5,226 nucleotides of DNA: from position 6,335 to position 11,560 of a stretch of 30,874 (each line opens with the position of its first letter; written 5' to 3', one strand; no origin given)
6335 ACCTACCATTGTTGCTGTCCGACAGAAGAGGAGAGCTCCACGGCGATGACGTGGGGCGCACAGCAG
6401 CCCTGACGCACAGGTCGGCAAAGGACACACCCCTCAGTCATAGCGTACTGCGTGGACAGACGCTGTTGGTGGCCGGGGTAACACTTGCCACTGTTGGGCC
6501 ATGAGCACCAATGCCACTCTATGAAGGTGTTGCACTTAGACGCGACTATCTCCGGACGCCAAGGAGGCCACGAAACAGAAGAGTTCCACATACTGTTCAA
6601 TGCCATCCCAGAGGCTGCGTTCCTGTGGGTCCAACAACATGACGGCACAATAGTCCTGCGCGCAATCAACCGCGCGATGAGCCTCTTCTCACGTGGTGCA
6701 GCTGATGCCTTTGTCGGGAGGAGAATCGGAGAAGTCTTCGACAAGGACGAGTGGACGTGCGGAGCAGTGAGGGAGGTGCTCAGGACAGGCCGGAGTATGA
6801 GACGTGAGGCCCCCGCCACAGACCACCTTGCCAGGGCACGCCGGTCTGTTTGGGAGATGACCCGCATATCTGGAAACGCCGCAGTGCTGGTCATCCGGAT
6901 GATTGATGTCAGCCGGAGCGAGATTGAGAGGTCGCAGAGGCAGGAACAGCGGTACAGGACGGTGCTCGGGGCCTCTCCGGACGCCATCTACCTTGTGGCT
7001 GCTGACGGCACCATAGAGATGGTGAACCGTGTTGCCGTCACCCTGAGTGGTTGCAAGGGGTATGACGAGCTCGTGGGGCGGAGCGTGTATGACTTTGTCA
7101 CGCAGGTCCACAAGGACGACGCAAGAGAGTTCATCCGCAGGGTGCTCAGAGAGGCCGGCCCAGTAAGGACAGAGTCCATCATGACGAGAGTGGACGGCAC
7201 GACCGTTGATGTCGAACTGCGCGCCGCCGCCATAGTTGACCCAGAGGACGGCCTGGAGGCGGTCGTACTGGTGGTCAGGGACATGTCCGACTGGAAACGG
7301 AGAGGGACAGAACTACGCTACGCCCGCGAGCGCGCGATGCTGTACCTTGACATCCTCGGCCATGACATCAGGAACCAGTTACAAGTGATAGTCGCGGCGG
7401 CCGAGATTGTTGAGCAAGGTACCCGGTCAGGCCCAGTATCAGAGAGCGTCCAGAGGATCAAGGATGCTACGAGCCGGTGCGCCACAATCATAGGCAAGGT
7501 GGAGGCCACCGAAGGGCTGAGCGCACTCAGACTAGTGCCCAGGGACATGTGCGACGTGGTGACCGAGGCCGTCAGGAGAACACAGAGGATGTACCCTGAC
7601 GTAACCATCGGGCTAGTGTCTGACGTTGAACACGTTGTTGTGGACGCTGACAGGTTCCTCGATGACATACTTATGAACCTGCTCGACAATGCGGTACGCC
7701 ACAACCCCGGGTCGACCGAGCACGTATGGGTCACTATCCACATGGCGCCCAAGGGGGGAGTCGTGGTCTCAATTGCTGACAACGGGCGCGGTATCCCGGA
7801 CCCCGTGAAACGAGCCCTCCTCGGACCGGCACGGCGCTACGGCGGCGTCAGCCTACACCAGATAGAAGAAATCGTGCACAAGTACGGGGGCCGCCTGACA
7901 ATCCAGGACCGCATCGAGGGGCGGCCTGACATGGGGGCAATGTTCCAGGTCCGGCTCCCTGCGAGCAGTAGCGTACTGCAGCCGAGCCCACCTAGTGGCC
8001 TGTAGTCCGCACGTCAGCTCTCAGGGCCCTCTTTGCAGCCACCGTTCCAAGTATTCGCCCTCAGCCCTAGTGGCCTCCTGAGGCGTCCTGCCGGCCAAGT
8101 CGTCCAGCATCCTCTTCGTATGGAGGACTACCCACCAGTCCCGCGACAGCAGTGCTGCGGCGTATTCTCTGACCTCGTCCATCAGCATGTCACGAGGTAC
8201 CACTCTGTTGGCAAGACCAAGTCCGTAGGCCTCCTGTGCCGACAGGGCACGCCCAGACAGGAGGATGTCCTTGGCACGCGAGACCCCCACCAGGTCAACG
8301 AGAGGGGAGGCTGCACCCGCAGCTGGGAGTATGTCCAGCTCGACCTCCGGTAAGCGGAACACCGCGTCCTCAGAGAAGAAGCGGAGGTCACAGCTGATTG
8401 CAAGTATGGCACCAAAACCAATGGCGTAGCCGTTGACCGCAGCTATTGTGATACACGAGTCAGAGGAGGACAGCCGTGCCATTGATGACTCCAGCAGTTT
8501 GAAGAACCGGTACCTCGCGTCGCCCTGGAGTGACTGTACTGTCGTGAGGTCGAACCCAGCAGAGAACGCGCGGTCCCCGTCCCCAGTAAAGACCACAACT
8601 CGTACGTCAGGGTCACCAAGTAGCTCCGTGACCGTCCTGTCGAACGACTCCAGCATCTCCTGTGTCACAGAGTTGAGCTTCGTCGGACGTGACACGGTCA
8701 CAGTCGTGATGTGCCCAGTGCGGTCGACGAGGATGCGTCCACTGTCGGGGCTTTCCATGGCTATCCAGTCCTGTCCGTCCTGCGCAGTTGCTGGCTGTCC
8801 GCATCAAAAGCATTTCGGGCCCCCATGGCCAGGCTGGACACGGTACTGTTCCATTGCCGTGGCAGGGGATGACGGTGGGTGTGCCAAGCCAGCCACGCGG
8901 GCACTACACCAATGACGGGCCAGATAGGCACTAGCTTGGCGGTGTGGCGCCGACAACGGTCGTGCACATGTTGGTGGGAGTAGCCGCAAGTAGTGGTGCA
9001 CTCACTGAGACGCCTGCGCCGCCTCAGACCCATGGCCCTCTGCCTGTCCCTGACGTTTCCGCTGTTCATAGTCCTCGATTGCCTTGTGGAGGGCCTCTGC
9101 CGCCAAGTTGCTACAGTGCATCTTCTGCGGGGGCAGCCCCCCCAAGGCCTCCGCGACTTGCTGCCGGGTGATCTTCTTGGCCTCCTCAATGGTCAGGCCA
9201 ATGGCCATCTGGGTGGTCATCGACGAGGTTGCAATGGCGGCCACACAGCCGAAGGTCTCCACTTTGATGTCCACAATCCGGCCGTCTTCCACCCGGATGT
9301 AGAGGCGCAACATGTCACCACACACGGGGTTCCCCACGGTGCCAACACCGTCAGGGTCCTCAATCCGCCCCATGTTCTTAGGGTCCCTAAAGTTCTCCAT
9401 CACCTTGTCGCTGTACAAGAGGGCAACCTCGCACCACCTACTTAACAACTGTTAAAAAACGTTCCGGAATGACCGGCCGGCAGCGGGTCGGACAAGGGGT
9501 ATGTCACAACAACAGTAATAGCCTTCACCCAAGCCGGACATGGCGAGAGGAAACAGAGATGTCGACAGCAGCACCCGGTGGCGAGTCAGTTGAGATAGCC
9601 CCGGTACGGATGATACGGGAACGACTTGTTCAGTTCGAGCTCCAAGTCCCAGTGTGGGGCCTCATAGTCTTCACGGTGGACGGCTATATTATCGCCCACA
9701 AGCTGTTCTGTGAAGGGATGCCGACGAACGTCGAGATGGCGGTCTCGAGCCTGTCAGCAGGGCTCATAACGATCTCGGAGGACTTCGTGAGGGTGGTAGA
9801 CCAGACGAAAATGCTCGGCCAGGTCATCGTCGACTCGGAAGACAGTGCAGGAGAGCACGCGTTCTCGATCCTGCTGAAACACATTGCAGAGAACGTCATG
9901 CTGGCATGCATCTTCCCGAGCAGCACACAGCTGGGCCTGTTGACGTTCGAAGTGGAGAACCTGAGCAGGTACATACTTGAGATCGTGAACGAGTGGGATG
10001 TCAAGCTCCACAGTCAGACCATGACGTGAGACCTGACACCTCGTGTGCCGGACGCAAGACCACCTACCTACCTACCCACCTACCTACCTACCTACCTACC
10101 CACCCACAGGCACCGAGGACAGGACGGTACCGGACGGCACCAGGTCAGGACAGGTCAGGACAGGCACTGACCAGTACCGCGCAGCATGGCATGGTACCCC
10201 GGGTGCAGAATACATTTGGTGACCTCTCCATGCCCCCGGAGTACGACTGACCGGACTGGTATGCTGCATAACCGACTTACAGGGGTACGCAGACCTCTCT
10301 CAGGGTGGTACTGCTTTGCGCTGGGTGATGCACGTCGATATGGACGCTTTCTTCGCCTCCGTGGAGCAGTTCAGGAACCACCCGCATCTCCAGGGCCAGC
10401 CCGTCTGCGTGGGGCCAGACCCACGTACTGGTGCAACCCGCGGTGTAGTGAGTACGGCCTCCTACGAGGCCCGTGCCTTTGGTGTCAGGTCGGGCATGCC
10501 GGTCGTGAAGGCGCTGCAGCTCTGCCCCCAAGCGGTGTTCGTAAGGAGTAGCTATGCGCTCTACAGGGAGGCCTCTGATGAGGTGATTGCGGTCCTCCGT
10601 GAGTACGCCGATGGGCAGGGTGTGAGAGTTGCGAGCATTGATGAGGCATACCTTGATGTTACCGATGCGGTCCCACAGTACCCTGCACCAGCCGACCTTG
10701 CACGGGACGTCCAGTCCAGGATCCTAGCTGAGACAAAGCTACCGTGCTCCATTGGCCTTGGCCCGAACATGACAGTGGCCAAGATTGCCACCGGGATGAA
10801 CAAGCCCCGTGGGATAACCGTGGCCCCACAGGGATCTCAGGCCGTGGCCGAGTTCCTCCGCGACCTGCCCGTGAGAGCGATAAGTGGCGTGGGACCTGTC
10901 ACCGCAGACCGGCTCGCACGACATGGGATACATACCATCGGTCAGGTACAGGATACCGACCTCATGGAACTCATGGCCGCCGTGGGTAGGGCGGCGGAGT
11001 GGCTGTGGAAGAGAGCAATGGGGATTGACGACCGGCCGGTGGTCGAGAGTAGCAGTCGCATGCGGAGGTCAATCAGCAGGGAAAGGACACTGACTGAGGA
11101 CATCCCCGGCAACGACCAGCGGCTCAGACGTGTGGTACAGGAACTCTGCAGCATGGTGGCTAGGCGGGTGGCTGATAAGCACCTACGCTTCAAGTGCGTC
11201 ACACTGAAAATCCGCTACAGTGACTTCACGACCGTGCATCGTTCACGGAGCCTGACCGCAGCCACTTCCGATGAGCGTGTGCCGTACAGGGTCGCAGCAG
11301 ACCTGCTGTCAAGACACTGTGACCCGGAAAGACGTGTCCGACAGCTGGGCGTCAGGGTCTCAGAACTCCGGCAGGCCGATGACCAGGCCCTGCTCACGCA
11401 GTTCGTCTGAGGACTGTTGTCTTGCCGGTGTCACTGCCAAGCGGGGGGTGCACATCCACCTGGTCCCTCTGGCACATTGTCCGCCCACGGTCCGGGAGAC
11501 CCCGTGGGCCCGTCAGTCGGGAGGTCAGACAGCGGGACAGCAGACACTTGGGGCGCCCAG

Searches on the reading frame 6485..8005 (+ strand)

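Call 57: search_protein_families(library=pfam, proteins=[window:6485-8005:+], max_evalue=0.0001)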
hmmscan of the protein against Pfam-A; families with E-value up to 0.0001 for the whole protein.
window:6485-8005:+ (506 aa): 6 families
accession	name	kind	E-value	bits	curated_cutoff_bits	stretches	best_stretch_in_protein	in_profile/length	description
PF13426.13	PAS_9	-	3.7e-16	59.7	27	1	165-269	1-103/103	PAS domain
PF02518.31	HATPase_c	-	1.1e-15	58.4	26.4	1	390-493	4-109/111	Histidine kinase-, DNA gyrase B-, and HSP90-like ATPase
PF08448.16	PAS_4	-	9.9e-15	55.2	23.1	1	163-269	3-107/110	PAS fold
PF00989.32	PAS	-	2.9e-14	53.5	22.6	1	156-267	2-113/113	PAS fold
PF13188.13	PAS_8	-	1.5e-08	34.7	21.8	1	155-213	1-55/65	PAS domain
PF24820.1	Diguanyl_cycl_sensor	-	2.1e-08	34.5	28.1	1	166-253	7-99/109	Diguanylate cyclase-like sensor domain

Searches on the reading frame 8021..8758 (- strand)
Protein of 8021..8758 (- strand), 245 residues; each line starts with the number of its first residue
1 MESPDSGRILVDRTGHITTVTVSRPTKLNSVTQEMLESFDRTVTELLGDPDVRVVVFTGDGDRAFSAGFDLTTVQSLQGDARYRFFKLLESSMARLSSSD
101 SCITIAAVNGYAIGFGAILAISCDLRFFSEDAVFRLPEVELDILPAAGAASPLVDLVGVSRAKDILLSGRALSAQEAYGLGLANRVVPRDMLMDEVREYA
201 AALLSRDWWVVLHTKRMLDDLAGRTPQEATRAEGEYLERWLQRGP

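Call 57: search_protein_families(library=pfam, proteins=[window:8021-8758:-], max_evalue=0.0001)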
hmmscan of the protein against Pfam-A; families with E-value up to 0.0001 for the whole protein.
window:8021-8758:- (245 aa): 2 families
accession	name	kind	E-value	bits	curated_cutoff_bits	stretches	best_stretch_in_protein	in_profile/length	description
PF00378.25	ECH_1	-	1.2e-41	143.2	27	1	15-233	4-220/251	Enoyl-CoA hydratase/isomerase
PF16113.10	ECH_2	-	1.2e-25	91.2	27.2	1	18-227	2-208/335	Enoyl-CoA hydratase/isomerase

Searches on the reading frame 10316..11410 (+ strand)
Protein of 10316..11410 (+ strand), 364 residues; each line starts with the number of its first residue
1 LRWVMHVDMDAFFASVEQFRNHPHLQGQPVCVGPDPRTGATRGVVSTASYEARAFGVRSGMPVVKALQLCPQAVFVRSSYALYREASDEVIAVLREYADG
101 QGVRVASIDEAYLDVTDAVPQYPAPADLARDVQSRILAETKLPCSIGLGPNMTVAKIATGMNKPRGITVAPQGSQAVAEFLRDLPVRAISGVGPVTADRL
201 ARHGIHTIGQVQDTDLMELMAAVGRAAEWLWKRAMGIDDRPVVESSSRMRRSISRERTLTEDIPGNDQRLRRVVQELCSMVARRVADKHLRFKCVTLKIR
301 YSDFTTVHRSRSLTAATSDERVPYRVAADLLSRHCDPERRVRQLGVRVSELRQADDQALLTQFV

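Call 57: search_protein_families(library=pfam, proteins=[window:10316-11410:+], max_evalue=0.0001)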
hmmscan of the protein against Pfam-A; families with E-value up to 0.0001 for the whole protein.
window:10316-11410:+ (364 aa): 4 families
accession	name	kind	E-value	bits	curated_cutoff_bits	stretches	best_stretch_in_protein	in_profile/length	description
PF00817.25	IMS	-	9.7e-50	168.8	23.2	1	7-159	1-147/148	impB/mucB/samB family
PF11799.13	IMS_C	-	9.1e-26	90.9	20.7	1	250-356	1-104/109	impB/mucB/samB family C-terminal domain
PF11798.14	IMS_HHH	-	1.5e-06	28.5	24.4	1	175-205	2-32/32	IMS family HHH motif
PF14520.12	HHH_5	-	8.2e-05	23.5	27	0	188-223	6-41/57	Helix-hairpin-helix domain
